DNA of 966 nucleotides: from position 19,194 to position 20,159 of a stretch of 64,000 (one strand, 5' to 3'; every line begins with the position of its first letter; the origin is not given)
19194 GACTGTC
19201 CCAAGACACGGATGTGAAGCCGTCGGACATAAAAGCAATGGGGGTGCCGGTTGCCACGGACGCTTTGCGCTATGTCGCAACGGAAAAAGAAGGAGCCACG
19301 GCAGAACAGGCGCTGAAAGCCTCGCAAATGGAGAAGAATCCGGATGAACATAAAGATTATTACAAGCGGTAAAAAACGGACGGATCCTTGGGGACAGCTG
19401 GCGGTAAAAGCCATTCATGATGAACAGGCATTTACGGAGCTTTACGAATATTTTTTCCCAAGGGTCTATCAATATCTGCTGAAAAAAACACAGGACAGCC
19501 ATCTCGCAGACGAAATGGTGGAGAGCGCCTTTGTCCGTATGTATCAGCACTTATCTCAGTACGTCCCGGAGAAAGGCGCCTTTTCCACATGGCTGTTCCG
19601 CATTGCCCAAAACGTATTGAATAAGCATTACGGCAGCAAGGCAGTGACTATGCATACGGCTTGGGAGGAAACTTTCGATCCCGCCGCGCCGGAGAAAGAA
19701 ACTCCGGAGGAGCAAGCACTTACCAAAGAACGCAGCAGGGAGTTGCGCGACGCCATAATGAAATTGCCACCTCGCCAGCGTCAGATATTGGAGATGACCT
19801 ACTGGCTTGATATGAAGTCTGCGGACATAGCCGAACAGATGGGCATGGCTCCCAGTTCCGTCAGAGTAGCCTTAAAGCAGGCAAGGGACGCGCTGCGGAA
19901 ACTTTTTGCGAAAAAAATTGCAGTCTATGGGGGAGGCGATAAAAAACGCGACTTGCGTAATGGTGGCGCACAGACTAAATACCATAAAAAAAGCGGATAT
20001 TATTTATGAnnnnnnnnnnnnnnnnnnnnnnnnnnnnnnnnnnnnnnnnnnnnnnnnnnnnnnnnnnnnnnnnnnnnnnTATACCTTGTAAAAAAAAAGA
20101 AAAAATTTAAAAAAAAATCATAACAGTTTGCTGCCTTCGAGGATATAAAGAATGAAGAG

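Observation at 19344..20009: ECF-like sigma factor inside the array and a matching ECF-type promoter in front of every GG-leader transcription unit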

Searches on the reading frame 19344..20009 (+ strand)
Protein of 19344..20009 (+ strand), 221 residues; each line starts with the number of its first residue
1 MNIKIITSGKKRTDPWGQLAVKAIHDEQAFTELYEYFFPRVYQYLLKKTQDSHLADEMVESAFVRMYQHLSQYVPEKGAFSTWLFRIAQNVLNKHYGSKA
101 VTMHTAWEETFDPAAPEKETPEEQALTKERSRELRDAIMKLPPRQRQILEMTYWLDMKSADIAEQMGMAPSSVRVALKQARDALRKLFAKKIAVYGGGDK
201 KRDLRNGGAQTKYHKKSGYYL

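Call 5: search_protein_families(library=pfam, proteins=[window:19344-20009:+], max_evalue=0.1)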
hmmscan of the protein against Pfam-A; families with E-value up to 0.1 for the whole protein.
window:19344-20009:+ (221 aa): 7 families
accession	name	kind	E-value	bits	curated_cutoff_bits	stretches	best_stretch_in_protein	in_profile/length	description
PF08281.18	Sigma70_r4_2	-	3e-17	62.4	25.7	1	132-184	2-54/54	Sigma-70, region 4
PF04542.20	Sigma70_r2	-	5.4e-14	52.2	24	1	33-96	1-65/71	Sigma-70 region 2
PF04545.22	Sigma70_r4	-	1.6e-09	37.6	24.1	1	137-186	1-50/50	Sigma-70, region 4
PF07374.17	DUF1492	-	0.003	18.1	21.5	1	129-184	43-99/100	Protein of unknown function (DUF1492)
PF00196.25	GerE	-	0.0048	16.9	23.5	1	141-178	3-39/57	Bacterial regulatory proteins, luxR family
PF04297.20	UPF0122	-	0.0094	16.6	22.7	1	143-207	20-83/101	Putative helix-turn-helix protein, YlxM / p13 like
PF07638.17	Sigma70_ECF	-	0.046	14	21.1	0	59-185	53-180/185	ECF sigma factor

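Call 6: search_protein_families(library=ncbifam, proteins=[window:19344-20009:+], max_evalue=0.1)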
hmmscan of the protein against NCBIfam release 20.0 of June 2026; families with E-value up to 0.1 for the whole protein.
window:19344-20009:+ (221 aa): 109 families (the best 25 are shown)
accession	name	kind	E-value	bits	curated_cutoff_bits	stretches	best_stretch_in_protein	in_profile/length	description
TIGR02937.1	sigma70-ECF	superfamily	1.7e-29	102.6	42.9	1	29-186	2-163/165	sigma-70 family RNA polymerase sigma factor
TIGR02952.1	Sig70_famx2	equivalog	3e-28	98.8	206.45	1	25-187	8-169/170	ECF subfamily RNA polymerase sigma factor, BldN family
TIGR02985.1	Sig70_bacteroi1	subfamily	1.5e-26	93.6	126.4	1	28-186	1-160/162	RNA polymerase sigma-70 factor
NF004113.0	PRK05602.1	equivalog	2.9e-25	89.1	208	1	23-191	40-204/211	RNA polymerase sigma factor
NF009166.1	PRK12513.1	equivalog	1.2e-24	87.1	206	1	26-191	20-189/193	RNA polymerase sigma factor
TIGR02950.1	SigM_subfam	subfamily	1.2e-22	80.5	147.95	1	31-187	3-157/159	RNA polymerase sigma factor, SigM family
TIGR02983.1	SigE-fam_strep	subfamily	8.5e-22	77.8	141.55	1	26-189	4-159/162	SigE family RNA polymerase sigma factor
TIGR02989.1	Sig-70_gvs1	subfamily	1.4e-21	77.1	124.55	1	29-185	2-155/158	RNA polymerase sigma-70 factor, Rhodopirellula/Verrucomicrobium family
NF007223.0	PRK09641.1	equivalog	2e-21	76.7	209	1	25-189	15-185/187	RNA polymerase sigma factor SigW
NF007216.0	PRK09638.1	equivalog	9.4e-21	74.4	194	1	26-190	16-176/180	RNA polymerase sigma factor SigY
NF006930.0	PRK09415.1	subfamily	1.7e-20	73.6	198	1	26-190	14-177/179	RNA polymerase factor sigma C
TIGR02948.1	SigW_bacill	equivalog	1e-19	71.3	243.1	1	25-187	15-183/187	RNA polymerase sigma factor SigW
NF058625.1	sigma_PG0214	equivalog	8.5e-19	67.9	130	1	27-191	3-164/170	GFO_1088 family ECF-type sigma factor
NF009172.0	PRK12519.1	subfamily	1.3e-18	67.2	222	1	26-188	27-189/194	RNA polymerase sigma factor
NF007215.0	PRK09637.1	equivalog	1.2e-17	64.5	212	1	31-189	4-155/181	RNA polymerase sigma factor SigZ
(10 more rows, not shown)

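Call 7: find_homologous_proteins(query=window:19344-20009:+)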
Query window:19344-20009:+ (221 aa): 212 proteins with E <= 0.001 among 430 candidates; the best 120 are listed.
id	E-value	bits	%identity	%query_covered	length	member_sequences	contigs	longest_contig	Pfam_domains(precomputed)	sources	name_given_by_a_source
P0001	3.9e-121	421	99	86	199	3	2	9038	PF04545.23,PF04542.21,PF08281.19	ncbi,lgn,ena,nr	ncbi:MAG: RNA polymerase sigma factor [Selenomonadaceae bacterium]|nr:RNA polymerase sigma factor [S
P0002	2.9e-109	382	90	86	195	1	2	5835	PF04545.23,PF04542.21,PF08281.19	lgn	-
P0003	1.1e-107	377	88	87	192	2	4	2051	PF04545.23,PF04542.21,PF08281.19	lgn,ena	-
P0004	4.5e-107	375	89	87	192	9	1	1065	PF04545.23,PF04542.21,PF08281.19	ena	-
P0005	1.7e-106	373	86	86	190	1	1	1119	PF04545.23,PF04542.21,PF08281.19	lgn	-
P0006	5.7e-106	371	87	86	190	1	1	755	PF04545.23,PF04542.21,PF08281.19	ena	-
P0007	5.9e-106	371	86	87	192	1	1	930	PF04545.23,PF04542.21,PF08281.19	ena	-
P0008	3.4e-105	369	87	86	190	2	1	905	PF04545.23,PF04542.21,PF08281.19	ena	-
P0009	9.6e-100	351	83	86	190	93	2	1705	PF04545.23,PF04542.21,PF08281.19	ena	-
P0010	1.7e-98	347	82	86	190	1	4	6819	PF04545.23,PF04542.21,PF08281.19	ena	-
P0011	2.1e-98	347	82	85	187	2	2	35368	PF04545.23,PF04542.21,PF08281.19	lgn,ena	-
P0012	1.8e-94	334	78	86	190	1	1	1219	PF04545.23,PF04542.21,PF08281.19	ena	-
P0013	8.1e-93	328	78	85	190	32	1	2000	PF04545.23,PF04542.21,PF08281.19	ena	-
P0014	1.6e-86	308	73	86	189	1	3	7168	PF04545.23,PF04542.21,PF08281.19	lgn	-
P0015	2.6e-84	300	72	87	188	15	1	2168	PF04545.23,PF04542.21,PF08281.19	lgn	-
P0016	1.8e-83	298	70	85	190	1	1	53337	PF04545.23,PF04542.21,PF08281.19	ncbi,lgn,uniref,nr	ncbi:RNA polymerase sigma-70 factor, ECF subfamily [Selenomonas sp. GACV-9]|uniref:RNA polymerase si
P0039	2.4e-72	261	67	81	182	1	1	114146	PF04545.23,PF04542.21,PF08281.19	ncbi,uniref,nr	ncbi:RNA polymerase, sigma-24 subunit, ECF subfamily [Anaerovibrio sp. JC8]|uniref:RNA polymerase si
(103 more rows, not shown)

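Call 8: find_encoding_contigs(protein=window:19344-20009:+, flank=10000, max_places=10)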
Protein window:19344-20009:+ (221 aa): 5 contigs read that carry it; 2 places shown.
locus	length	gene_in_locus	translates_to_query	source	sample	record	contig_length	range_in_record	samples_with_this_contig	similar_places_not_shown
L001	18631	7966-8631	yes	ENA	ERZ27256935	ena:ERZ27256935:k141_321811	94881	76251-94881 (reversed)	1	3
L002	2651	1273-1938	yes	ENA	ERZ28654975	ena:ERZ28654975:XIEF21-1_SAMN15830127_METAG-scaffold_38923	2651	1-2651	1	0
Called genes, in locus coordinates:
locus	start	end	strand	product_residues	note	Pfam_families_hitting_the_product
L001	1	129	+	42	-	?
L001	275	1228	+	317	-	PF04055:Radical_SAM, PF13186:SPASM (weak)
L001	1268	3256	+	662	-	PF08218:Citrate_ly_lig, PF01467:CTP_transf_like (faint)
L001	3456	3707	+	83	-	-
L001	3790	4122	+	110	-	-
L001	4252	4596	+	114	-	-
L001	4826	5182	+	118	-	-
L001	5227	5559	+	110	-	-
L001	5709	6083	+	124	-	-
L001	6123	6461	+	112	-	-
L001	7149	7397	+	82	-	-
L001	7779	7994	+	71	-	-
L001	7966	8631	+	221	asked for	PF04542:Sigma70_r2, PF08281:Sigma70_r4_2, PF04545:Sigma70_r4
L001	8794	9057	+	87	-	-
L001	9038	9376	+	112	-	-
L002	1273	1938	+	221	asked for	PF04542:Sigma70_r2, PF08281:Sigma70_r4_2, PF04545:Sigma70_r4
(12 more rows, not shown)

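Call 9: find_encoding_contigs(protein=P0016, flank=10000, max_places=3)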
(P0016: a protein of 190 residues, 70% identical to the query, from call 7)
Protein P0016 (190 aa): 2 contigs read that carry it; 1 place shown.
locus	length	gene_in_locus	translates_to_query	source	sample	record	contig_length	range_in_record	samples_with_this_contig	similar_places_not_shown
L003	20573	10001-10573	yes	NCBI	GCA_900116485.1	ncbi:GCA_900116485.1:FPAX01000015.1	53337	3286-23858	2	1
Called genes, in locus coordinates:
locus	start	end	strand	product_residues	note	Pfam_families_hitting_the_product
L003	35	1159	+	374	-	PF04015:DUF362, PF00037:Fer4 (faint), PF12837:Fer4_6 (faint), PF13484:Fer4_16 (faint)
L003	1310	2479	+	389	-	PF25975:CzcB_C (faint), PF25967:RND-MFP_C, PF25989:YknX_C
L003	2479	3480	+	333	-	PF25919:BSH_CusB (faint), PF01551:Peptidase_M23 (faint), PF00364:Biotin_lipoyl (faint), PF25984:BSH_YknX (faint)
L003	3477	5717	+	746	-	PF03412:Peptidase_C39, PF13529:Peptidase_C39_2 (weak), PF00664:ABC_membrane, PF00005:ABC_tran, PF02463:SMC_N (faint)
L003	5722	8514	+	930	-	PF00664:ABC_membrane, PF00005:ABC_tran, PF02463:SMC_N (faint)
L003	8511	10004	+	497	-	PF02321:OEP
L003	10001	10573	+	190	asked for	PF04542:Sigma70_r2, PF08281:Sigma70_r4_2, PF04545:Sigma70_r4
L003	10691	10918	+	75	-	-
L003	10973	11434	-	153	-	-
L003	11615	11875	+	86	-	-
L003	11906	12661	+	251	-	PF05116:S6PP (faint), PF08282:Hydrolase_3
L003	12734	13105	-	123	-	PF00543:P-II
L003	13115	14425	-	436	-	PF00909:Ammonium_transp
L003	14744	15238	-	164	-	PF03167:UDG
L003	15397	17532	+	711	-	PF00122:E1-E2_ATPase, PF00702:Hydrolase, PF12710:HAD (faint), PF00403:HMA (weak)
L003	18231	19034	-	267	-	PF13353:Fer4_12, PF04055:Radical_SAM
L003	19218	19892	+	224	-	PF00923:TAL_FSA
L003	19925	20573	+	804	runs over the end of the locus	PF02901:PFL-like, PF01228:Gly_radical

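Call 10: find_encoding_contigs(protein=P0039, flank=10000, max_places=3)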
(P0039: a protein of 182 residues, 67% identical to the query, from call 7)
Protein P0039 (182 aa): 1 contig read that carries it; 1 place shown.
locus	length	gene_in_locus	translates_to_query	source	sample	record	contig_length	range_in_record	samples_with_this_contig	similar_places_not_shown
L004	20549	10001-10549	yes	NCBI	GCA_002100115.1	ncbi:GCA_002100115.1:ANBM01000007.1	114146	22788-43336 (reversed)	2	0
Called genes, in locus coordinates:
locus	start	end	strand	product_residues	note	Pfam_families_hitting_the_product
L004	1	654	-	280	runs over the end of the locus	PF22541:DUF7005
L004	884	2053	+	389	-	PF25917:BSH_RND (weak), PF25919:BSH_CusB (faint), PF25967:RND-MFP_C, PF25975:CzcB_C, PF25989:YknX_C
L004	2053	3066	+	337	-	PF25919:BSH_CusB (faint), PF00364:Biotin_lipoyl (faint), PF25917:BSH_RND (faint), PF25984:BSH_YknX (faint)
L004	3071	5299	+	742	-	PF03412:Peptidase_C39, PF13529:Peptidase_C39_2 (weak), PF00664:ABC_membrane, PF00005:ABC_tran, PF02463:SMC_N (faint)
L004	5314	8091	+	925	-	PF00664:ABC_membrane, PF00005:ABC_tran, PF02463:SMC_N (faint)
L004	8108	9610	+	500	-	PF02321:OEP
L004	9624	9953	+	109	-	PF01740:STAS, PF13466:STAS_2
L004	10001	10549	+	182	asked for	PF04542:Sigma70_r2, PF08281:Sigma70_r4_2, PF04545:Sigma70_r4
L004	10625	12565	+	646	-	PF02743:dCache_1, PF00672:HAMP, PF07228:SpoIIE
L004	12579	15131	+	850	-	PF02743:dCache_1, PF00672:HAMP, PF07228:SpoIIE, PF13581:HATPase_c_2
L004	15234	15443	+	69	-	-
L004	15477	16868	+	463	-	PF04055:Radical_SAM, PF13186:SPASM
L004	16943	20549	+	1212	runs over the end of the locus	PF03797:Autotransporter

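Call 11: find_encoding_contigs(protein=P0011, flank=10000, max_places=3)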
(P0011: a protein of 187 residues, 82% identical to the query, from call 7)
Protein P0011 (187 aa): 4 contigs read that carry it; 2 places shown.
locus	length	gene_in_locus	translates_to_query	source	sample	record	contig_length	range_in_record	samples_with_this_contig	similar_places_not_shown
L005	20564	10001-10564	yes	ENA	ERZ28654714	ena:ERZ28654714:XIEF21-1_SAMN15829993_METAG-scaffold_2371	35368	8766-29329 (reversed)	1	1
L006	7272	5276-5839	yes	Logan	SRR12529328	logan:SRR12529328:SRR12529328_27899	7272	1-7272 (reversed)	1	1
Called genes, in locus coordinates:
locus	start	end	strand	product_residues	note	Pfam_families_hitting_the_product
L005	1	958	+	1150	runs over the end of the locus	PF21445:ADDB_N, PF13361:UvrD_C (faint), PF27467:AddB_5th, PF12705:PDDEXK_1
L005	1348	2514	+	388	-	PF25881:HH_YBHG (weak), PF25967:RND-MFP_C, PF25989:YknX_C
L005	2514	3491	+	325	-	PF00364:Biotin_lipoyl (faint), PF25919:BSH_CusB (weak), PF25984:BSH_YknX (faint)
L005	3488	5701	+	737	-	PF03412:Peptidase_C39, PF00664:ABC_membrane, PF00005:ABC_tran, PF02463:SMC_N (faint)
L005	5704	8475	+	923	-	PF02463:SMC_N (faint), PF00664:ABC_membrane, PF00005:ABC_tran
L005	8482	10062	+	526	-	PF02321:OEP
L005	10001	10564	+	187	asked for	PF04542:Sigma70_r2, PF08281:Sigma70_r4_2, PF04545:Sigma70_r4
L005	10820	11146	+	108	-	-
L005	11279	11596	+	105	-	-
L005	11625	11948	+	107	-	-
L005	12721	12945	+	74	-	-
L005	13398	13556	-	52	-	-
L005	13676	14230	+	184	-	PF01381:HTH_3, PF12844:HTH_19, PF13560:HTH_31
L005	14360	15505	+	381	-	PF14657:Arm-DNA-bind_4, PF02899:Phage_int_SAM_1, PF14659:Phage_int_SAM_3, PF00589:Phage_integrase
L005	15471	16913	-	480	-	PF00239:Resolvase, PF07508:Recombinase, PF13408:Zn_ribbon_recom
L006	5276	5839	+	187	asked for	PF04542:Sigma70_r2, PF08281:Sigma70_r4_2, PF04545:Sigma70_r4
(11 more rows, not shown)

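Call 17: find_related_loci(query=A1, collection=genome_contigs, flank=10000)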
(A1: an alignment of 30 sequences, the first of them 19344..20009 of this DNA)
Query A1 (221 aa) in genome_contigs; peptide patterns used: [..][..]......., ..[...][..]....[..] (x = any residue, [..] = any of these).
224 stretches matched a pattern; 210 encode a relative of the query (tblastn E <= 1e-3); the best 80 are kept; 80 distinct loci.
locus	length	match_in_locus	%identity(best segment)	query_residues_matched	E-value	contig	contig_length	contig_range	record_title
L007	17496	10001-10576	89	1-192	4e-115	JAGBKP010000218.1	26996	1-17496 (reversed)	MAG: Selenomonadaceae bacterium isolate RGIG9201 Water_deer_Rumen-1__c443839, whole genome shotgun sequence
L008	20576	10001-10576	82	1-192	7e-108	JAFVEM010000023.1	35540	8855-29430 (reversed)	MAG: Selenomonadaceae bacterium isolate RGIG5097 Roe_deer_Rumen.Co__c458698, whole genome shotgun sequence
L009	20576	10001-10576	82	1-192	1e-107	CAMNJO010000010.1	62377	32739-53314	MAG: Selenomonas ruminantium isolate SRR1267595_bin.75_metaWRAP_v1.3_MAG genome assembly, contig: NODE.504_length_62377_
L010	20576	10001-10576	81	1-192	5e-106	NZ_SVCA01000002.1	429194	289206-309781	MAG: Selenomonas ruminantium isolate SIG242 NODE_2_length_429194_cov_1130.944258, whole genome shotgun sequence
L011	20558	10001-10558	83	1-186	6e-105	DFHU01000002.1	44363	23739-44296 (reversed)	MAG TPA_asm: Selenomonas ruminantium isolate UBA3715 UBA3715_contig_844, whole genome shotgun sequence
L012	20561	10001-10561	78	6-192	8e-99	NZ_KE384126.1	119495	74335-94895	Selenomonas ruminantium subsp. ruminantium ATCC 12561 G598DRAFT_scaffold00008.8, whole genome shotgun sequence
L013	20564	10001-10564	70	1-188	2e-89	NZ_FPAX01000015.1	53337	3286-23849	Selenomonas sp. GACV-9, whole genome shotgun sequence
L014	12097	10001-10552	73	1-188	2e-89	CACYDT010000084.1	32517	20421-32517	MAG: uncultured Veillonellaceae bacterium isolate RUG11858 genome assembly, contig: RUG11858_asm_84, whole genome shotgu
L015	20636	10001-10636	62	3-213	8e-85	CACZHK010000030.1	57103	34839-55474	MAG: Selenomonas ruminantium isolate RUG12626 genome assembly, contig: RUG12626_asm_30, whole genome shotgun sequence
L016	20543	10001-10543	68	11-191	1e-82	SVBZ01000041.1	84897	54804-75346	MAG: Selenomonas ruminantium isolate SIG241 k141_328900, whole genome shotgun sequence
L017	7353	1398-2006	61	10-213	1e-81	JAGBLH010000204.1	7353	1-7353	MAG: Selenomonas sp. isolate RGIG9219 Water_deer_Rumen-2__c326406, whole genome shotgun sequence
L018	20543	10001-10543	67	11-191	3e-81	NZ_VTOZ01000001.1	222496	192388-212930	Selenomonas caprae strain mPRGC8 1, whole genome shotgun sequence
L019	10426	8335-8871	68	4-182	9e-80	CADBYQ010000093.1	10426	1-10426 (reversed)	MAG: Selenomonas ruminantium isolate RUG14411 genome assembly, contig: RUG14411_asm_93, whole genome shotgun sequence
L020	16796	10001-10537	66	4-182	8e-79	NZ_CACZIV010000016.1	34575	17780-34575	MAG: Selenomonas ruminantium isolate RUG12654, whole genome shotgun sequence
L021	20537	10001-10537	67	4-182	2e-78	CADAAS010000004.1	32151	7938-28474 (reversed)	MAG: Selenomonas ruminantium isolate RUG13114 genome assembly, contig: RUG13114_asm_4, whole genome shotgun sequence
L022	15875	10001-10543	67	8-188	2e-78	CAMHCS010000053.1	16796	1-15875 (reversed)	MAG: uncultured Selenomonadales bacterium isolate SRR11784291_bin.32_metaWRAP_v1.3_MAG genome assembly, contig: ERZ12202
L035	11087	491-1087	57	4-188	9e-73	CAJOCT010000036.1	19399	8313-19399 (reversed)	uncultured Selenomonadaceae bacterium isolate Sheep_1_mag_3 genome assembly, contig: scaffold_1311, whole genome shotgun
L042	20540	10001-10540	49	7-186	2e-55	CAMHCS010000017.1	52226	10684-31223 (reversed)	MAG: uncultured Selenomonadales bacterium isolate SRR11784291_bin.32_metaWRAP_v1.3_MAG genome assembly, contig: ERZ12202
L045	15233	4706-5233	45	16-189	1e-53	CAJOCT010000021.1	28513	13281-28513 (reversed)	uncultured Selenomonadaceae bacterium isolate Sheep_1_mag_3 genome assembly, contig: scaffold_975, whole genome shotgun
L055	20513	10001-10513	46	16-186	5e-46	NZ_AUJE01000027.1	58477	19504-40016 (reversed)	Selenomonas ruminantium subsp. ruminantium ATCC 12561 G598DRAFT_scaffold00024.24_C, whole genome shotgun sequence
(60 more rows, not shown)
